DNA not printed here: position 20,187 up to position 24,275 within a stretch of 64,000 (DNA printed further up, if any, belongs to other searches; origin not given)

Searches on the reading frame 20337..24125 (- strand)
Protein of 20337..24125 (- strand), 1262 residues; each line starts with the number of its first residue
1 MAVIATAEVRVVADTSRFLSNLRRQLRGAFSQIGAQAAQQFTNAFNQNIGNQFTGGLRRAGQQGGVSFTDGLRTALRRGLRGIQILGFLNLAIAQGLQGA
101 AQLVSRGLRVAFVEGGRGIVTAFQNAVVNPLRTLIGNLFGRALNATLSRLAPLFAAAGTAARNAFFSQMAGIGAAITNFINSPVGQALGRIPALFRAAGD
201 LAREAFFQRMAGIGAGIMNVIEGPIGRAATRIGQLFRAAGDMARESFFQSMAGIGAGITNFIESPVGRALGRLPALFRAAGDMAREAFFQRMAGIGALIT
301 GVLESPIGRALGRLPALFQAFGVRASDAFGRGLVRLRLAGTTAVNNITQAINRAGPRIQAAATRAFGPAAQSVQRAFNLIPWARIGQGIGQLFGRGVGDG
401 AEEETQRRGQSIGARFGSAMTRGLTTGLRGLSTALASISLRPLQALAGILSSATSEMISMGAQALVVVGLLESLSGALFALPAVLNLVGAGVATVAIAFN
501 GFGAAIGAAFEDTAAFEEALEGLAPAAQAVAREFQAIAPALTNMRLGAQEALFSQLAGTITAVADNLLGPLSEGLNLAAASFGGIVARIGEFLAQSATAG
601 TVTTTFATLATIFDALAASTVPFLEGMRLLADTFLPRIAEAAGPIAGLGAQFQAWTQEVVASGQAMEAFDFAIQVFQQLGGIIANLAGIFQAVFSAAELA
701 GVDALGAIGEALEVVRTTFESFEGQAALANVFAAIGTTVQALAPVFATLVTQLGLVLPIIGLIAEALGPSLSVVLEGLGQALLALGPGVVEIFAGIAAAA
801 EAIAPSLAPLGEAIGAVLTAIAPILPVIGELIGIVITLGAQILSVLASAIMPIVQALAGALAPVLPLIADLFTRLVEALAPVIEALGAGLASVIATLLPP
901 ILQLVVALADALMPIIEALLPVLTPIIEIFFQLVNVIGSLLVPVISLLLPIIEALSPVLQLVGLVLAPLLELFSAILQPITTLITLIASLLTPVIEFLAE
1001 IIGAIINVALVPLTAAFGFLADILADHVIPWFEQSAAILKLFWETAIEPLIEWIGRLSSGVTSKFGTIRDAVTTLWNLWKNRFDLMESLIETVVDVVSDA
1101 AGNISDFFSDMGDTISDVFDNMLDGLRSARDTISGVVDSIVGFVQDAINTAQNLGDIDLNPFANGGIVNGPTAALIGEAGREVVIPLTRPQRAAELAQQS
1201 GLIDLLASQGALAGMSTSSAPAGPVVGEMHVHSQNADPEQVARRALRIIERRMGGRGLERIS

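Call 9: search_protein_families(library=phrogs, proteins=[window:20337-24125:-], max_evalue=0.001)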
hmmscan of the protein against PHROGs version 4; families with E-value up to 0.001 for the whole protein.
window:20337-24125:- (1262 aa): 26 families (the best 25 are shown)
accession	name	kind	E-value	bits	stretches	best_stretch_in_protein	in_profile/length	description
phrog_6090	-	tail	1.1e-69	236.5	1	124-1172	233-1107/1853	tail length tape measure protein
phrog_305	-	tail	2.3e-51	176.5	3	416-893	128-545/1001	tail length tape measure protein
phrog_6435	-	tail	1.1e-29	103.6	1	346-863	185-714/2090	tail length tape measure protein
phrog_1535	-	tail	2.2e-28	99.9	1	659-1199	565-1097/1152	tail length tape measure protein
phrog_4197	-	tail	2.8e-28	99.3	1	512-1169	498-1167/1783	tail length tape measure protein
phrog_58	-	tail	2.1e-26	93.6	1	470-1197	290-991/1544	tail length tape measure protein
phrog_934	-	tail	4.3e-25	88.3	1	337-790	93-516/1988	tail length tape measure protein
phrog_5493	-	tail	7.2e-21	75.2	1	559-1149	372-940/1102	tail length tape measure protein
phrog_991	-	tail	5.4e-19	68.3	1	907-1193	570-880/1966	tail length tape measure protein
phrog_1272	-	tail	1.6e-18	66.9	1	685-1152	531-1005/1606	tail length tape measure protein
phrog_1204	-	tail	3.5e-17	62.6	2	812-1155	722-1017/1483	tail protein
phrog_4200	-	tail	9.8e-16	58.4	1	757-1152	140-485/732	tail length tape measure protein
phrog_971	-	lysis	1.8e-15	57.7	1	516-1172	279-792/1338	endolysin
phrog_4070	-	tail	4.5e-10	39.3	1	1023-1151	261-383/989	tail length tape measure protein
phrog_167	-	tail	1.4e-09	37.2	2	1043-1144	908-1010/1555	tail length tape measure protein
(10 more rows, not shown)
